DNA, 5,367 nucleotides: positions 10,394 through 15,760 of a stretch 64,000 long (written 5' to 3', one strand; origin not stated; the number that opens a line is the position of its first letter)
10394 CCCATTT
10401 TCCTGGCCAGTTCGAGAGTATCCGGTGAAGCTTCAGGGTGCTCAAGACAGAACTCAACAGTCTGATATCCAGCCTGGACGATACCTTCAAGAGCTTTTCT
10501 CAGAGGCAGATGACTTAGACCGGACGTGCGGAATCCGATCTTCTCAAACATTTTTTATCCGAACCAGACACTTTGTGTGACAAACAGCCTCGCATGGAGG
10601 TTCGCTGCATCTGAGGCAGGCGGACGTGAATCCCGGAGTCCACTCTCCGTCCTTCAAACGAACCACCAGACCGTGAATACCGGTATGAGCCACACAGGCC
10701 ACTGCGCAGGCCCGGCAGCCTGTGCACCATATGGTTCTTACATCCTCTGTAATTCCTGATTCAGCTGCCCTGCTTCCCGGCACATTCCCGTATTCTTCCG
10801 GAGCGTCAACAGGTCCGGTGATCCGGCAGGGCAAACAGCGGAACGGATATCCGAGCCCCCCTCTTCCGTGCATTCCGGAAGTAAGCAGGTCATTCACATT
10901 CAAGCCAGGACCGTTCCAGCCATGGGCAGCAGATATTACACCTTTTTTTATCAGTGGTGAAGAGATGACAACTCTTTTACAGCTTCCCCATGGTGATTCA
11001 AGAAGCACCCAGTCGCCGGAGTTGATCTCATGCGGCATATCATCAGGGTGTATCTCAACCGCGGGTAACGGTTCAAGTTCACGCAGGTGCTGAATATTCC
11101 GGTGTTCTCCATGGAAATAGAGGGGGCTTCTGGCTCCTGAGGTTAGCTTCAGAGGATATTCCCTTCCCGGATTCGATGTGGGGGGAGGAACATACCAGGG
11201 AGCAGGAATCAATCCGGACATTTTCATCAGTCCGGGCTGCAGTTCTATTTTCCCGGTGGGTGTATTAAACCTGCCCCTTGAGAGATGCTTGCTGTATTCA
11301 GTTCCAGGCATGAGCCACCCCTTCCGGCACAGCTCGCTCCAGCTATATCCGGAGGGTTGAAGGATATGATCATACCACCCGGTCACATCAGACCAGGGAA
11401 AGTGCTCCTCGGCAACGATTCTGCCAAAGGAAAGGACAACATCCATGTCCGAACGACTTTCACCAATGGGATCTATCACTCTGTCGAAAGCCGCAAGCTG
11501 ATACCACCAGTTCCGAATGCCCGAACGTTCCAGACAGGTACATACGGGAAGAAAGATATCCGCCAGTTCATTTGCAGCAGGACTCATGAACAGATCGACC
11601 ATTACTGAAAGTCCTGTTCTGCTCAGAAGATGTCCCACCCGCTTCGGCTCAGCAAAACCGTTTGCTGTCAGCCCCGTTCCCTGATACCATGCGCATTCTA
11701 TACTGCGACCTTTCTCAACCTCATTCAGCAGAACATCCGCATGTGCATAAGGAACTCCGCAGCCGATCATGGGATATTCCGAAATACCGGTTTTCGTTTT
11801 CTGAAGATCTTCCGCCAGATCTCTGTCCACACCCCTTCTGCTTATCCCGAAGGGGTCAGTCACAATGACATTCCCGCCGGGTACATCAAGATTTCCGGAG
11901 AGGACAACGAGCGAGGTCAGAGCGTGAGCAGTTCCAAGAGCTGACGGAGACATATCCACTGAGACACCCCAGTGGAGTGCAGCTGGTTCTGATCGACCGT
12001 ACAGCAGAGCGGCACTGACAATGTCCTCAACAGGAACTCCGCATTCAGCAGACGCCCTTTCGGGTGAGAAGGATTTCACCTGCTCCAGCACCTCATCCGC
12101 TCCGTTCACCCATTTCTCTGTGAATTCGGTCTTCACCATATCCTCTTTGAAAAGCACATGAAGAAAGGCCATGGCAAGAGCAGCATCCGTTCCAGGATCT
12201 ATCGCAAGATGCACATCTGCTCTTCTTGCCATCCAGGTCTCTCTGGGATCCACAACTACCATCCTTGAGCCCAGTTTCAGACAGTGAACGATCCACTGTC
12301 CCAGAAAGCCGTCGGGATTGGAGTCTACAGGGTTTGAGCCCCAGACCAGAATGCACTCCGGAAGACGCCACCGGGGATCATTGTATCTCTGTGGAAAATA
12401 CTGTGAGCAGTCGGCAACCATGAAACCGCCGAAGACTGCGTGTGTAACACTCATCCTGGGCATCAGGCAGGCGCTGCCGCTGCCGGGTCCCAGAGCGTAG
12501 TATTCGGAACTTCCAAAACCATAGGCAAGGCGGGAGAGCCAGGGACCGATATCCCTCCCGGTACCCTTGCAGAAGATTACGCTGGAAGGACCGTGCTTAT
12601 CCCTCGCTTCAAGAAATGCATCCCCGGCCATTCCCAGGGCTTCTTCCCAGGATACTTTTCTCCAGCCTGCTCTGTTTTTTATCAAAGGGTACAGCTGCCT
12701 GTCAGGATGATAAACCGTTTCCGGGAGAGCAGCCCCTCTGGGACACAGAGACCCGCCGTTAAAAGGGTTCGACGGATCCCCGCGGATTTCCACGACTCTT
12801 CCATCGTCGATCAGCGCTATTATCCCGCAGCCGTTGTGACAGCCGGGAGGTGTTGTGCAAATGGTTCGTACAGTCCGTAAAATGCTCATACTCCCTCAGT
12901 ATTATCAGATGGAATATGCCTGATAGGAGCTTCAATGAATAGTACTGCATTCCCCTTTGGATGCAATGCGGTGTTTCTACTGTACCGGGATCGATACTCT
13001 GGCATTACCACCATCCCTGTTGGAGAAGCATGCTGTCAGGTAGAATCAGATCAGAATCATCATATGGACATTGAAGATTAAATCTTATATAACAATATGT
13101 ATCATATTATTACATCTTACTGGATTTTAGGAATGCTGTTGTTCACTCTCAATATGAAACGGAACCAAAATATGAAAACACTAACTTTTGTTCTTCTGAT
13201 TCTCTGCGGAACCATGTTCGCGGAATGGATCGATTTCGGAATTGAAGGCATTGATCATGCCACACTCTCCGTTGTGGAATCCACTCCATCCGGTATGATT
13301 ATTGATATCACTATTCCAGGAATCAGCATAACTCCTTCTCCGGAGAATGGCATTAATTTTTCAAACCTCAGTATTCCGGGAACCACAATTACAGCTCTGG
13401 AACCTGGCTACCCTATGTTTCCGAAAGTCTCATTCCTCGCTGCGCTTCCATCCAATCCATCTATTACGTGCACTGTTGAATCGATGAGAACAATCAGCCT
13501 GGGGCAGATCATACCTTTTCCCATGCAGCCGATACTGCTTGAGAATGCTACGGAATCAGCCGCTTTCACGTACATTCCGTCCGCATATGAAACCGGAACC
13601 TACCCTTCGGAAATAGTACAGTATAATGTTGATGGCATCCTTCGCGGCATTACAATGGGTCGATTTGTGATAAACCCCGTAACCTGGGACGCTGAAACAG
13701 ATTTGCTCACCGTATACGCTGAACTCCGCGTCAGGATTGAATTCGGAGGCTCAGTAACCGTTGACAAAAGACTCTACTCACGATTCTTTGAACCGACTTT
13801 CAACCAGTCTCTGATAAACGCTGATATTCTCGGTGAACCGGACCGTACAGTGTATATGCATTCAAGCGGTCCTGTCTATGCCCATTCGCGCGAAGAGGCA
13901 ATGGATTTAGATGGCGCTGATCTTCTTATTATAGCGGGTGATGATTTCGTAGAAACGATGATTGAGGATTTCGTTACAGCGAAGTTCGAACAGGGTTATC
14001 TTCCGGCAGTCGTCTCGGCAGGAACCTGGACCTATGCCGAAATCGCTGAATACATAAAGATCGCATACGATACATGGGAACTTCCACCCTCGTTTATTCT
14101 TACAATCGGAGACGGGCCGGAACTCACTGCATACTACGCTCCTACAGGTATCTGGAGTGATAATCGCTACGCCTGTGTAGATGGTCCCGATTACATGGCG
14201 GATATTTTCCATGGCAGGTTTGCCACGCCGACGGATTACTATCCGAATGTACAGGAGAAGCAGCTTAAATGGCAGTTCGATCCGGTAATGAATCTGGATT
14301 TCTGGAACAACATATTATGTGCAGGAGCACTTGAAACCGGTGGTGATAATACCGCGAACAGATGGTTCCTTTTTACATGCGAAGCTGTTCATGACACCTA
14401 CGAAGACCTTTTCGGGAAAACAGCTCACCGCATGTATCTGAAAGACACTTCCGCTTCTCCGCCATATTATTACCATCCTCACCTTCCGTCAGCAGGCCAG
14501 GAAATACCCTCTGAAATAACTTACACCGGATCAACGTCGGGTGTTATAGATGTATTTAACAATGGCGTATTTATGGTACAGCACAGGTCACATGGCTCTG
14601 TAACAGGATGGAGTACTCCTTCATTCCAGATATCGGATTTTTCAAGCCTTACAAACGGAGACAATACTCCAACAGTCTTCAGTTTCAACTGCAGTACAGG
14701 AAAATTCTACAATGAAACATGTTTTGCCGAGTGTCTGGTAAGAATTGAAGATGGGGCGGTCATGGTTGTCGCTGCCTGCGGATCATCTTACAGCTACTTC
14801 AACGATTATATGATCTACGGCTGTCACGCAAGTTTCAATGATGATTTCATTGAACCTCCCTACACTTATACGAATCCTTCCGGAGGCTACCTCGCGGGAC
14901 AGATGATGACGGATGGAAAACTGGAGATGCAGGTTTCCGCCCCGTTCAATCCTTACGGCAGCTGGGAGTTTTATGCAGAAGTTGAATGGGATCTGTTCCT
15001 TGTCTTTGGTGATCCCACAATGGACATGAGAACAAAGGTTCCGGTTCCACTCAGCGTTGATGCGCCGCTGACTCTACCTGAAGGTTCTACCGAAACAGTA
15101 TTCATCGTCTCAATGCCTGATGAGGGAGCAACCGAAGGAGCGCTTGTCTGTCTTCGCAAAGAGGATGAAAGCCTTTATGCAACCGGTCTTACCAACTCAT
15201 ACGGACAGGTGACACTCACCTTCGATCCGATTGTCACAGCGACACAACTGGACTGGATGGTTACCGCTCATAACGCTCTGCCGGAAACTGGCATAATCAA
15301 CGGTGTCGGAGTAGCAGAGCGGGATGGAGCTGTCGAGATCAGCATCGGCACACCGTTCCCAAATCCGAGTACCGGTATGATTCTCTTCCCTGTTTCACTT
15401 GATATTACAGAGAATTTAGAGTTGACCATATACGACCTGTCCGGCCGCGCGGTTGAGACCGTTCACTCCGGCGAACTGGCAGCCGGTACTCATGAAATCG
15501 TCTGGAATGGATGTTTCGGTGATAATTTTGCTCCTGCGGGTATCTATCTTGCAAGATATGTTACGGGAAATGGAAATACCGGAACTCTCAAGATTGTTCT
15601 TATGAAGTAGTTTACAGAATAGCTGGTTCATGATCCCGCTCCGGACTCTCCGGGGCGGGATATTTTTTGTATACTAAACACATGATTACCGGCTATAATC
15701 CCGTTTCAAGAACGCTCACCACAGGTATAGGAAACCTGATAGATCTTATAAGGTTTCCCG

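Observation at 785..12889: Twelve-gene overlap-coupled operon (Mo-enzyme, TIM barrel, 4 radical-SAM enzymes, 2 methyltransferases, 2 nucleotidyltransferases, CDP-alcohol transferase, FG-GAP protein) with no assignable product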

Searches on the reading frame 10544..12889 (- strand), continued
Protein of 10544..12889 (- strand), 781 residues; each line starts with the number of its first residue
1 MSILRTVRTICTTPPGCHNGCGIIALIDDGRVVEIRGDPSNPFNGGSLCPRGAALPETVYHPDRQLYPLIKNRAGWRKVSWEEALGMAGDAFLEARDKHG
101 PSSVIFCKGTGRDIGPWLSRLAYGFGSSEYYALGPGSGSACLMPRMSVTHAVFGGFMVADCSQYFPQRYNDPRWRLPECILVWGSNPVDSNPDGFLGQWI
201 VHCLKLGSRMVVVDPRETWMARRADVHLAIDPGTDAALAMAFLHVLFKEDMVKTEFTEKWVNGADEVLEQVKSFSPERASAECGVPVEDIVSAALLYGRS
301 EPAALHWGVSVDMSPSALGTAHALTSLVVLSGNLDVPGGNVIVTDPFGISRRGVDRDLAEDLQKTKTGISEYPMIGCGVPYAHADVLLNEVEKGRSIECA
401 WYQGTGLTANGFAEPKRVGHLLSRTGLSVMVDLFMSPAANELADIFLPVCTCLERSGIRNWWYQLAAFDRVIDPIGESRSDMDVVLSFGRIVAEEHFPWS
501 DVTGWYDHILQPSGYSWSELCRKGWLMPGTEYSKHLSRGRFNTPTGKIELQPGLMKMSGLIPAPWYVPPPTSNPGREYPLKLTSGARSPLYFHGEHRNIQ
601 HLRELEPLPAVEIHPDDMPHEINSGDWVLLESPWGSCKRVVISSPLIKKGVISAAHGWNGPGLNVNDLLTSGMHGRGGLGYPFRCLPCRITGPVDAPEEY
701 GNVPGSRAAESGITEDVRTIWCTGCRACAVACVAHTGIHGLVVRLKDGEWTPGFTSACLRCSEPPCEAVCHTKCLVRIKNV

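Call 52: search_solved_structures(query=window:10544-12889:-, max_evalue=1e-40, show_alignments=2)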
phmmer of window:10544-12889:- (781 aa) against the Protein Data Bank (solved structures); distinct sequences matched with E-value up to 1e-40: 3.
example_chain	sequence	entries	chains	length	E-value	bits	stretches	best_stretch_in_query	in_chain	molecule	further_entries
2e7z_A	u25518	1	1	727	2.6e-49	171.3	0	17-375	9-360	Acetylene hydratase Ahy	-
2vpw_A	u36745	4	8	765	1.2e-46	162.4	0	7-347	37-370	THIOSULFATE REDUCTASE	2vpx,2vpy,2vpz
7qv7_S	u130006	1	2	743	1.2e-43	152.5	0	10-341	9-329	Hydrogen dependent carbon dioxide reductase subunit FdhF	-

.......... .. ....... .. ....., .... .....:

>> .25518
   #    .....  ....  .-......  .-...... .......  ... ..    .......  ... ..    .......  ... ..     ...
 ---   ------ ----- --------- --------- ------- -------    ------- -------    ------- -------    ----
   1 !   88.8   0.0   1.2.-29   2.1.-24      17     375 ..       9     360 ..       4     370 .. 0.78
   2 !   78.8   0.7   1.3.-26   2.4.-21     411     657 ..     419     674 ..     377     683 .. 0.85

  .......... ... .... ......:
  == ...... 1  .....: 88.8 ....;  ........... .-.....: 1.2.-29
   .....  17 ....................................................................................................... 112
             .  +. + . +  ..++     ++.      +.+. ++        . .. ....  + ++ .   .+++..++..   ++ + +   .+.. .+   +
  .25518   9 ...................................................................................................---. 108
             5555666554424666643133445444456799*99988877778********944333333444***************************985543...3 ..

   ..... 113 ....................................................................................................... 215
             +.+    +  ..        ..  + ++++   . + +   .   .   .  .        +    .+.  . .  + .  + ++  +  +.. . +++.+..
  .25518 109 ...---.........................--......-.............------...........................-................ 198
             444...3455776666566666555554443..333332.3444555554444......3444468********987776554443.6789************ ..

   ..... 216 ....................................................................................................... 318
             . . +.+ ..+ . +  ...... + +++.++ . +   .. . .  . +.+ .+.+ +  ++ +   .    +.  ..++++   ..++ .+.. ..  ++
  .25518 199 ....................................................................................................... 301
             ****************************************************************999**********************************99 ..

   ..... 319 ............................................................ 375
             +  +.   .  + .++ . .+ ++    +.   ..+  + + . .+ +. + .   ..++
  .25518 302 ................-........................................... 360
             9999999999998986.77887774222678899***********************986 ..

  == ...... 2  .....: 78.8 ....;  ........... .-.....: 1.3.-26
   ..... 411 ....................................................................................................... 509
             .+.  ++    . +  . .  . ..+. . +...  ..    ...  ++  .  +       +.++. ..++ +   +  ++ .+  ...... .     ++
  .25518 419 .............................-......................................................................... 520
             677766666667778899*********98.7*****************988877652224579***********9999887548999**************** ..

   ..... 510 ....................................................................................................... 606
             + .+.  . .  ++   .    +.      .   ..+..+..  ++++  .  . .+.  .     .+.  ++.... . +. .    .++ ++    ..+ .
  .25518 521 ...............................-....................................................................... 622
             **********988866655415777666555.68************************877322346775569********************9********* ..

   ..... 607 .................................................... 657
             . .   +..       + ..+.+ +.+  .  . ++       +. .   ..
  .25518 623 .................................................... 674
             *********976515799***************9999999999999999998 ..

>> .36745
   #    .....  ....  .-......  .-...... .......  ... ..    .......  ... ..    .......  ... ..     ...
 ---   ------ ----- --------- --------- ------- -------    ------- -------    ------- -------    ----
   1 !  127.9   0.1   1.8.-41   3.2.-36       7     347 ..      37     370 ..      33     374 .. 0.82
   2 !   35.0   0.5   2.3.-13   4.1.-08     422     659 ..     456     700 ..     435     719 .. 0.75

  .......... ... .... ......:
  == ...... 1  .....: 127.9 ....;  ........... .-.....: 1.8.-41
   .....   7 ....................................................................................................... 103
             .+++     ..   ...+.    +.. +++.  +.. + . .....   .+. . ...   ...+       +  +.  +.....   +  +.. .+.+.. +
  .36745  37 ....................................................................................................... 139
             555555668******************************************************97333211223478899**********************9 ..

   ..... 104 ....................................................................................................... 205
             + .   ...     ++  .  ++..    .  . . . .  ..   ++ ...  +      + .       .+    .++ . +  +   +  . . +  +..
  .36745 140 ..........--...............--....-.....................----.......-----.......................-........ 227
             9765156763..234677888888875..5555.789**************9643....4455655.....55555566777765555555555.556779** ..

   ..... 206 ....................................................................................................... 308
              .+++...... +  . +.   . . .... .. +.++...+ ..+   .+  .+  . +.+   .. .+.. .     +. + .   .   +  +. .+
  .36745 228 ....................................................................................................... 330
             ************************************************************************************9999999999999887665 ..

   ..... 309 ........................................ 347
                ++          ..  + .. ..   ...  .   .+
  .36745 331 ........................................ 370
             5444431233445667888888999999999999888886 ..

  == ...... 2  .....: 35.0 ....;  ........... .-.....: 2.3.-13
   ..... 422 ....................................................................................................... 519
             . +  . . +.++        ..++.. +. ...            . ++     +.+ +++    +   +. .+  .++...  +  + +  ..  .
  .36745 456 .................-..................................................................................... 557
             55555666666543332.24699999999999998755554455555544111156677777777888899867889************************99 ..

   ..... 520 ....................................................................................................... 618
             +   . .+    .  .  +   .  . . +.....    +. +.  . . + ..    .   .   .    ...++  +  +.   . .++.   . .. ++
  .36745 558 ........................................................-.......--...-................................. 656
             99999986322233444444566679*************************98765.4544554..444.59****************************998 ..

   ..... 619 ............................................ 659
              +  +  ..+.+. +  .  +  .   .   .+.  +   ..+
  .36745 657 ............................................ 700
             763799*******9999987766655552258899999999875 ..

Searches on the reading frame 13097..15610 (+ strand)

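Call 4: search_protein_families(library=pfam, proteins=[window:13097-15610:+], max_evalue=0.01)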
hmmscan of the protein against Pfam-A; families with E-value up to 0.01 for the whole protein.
window:13097-15610:+ (837 aa): 5 families
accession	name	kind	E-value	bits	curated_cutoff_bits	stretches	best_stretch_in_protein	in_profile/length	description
PF01364.23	Peptidase_C25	-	3.2e-35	122.5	23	1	277-643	2-373/374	Peptidase family C25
PF08126.16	Propeptide_C25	-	1.1e-07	31.6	22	1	62-217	16-173/205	Propeptide_C25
PF13860.13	FlgD_ig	-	3.1e-07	30.7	27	1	772-818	23-70/79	FlgD Ig-like domain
PF18962.6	Por_Secre_tail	-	0.0021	18.7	27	1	754-828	2-69/75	Secretion system C-terminal sorting domain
PF03785.20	Peptidase_C25_C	-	0.0066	16.7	25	0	679-728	25-72/79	Peptidase family C25, C terminal ig-like domain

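Call 6: search_protein_families(library=ncbifam, proteins=[window:13097-15610:+], max_evalue=0.001)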
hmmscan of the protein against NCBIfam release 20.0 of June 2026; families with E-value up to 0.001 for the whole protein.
window:13097-15610:+ (837 aa): 3 families
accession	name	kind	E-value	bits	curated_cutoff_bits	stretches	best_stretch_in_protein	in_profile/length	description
TIGR04183.1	Por_Secre_tail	domain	7.2e-08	32.3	23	1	754-834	2-70/72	T9SS type A sorting domain-containing protein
NF033707.1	T9SS_sortase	equivalog_domain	1.5e-05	22.9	420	0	479-644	586-732/1095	type IX secretion system sortase PorU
NF005176.1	PRK06655.1-1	equivalog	0.00015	21.7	230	1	771-823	96-149/197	flagellar hook assembly protein FlgD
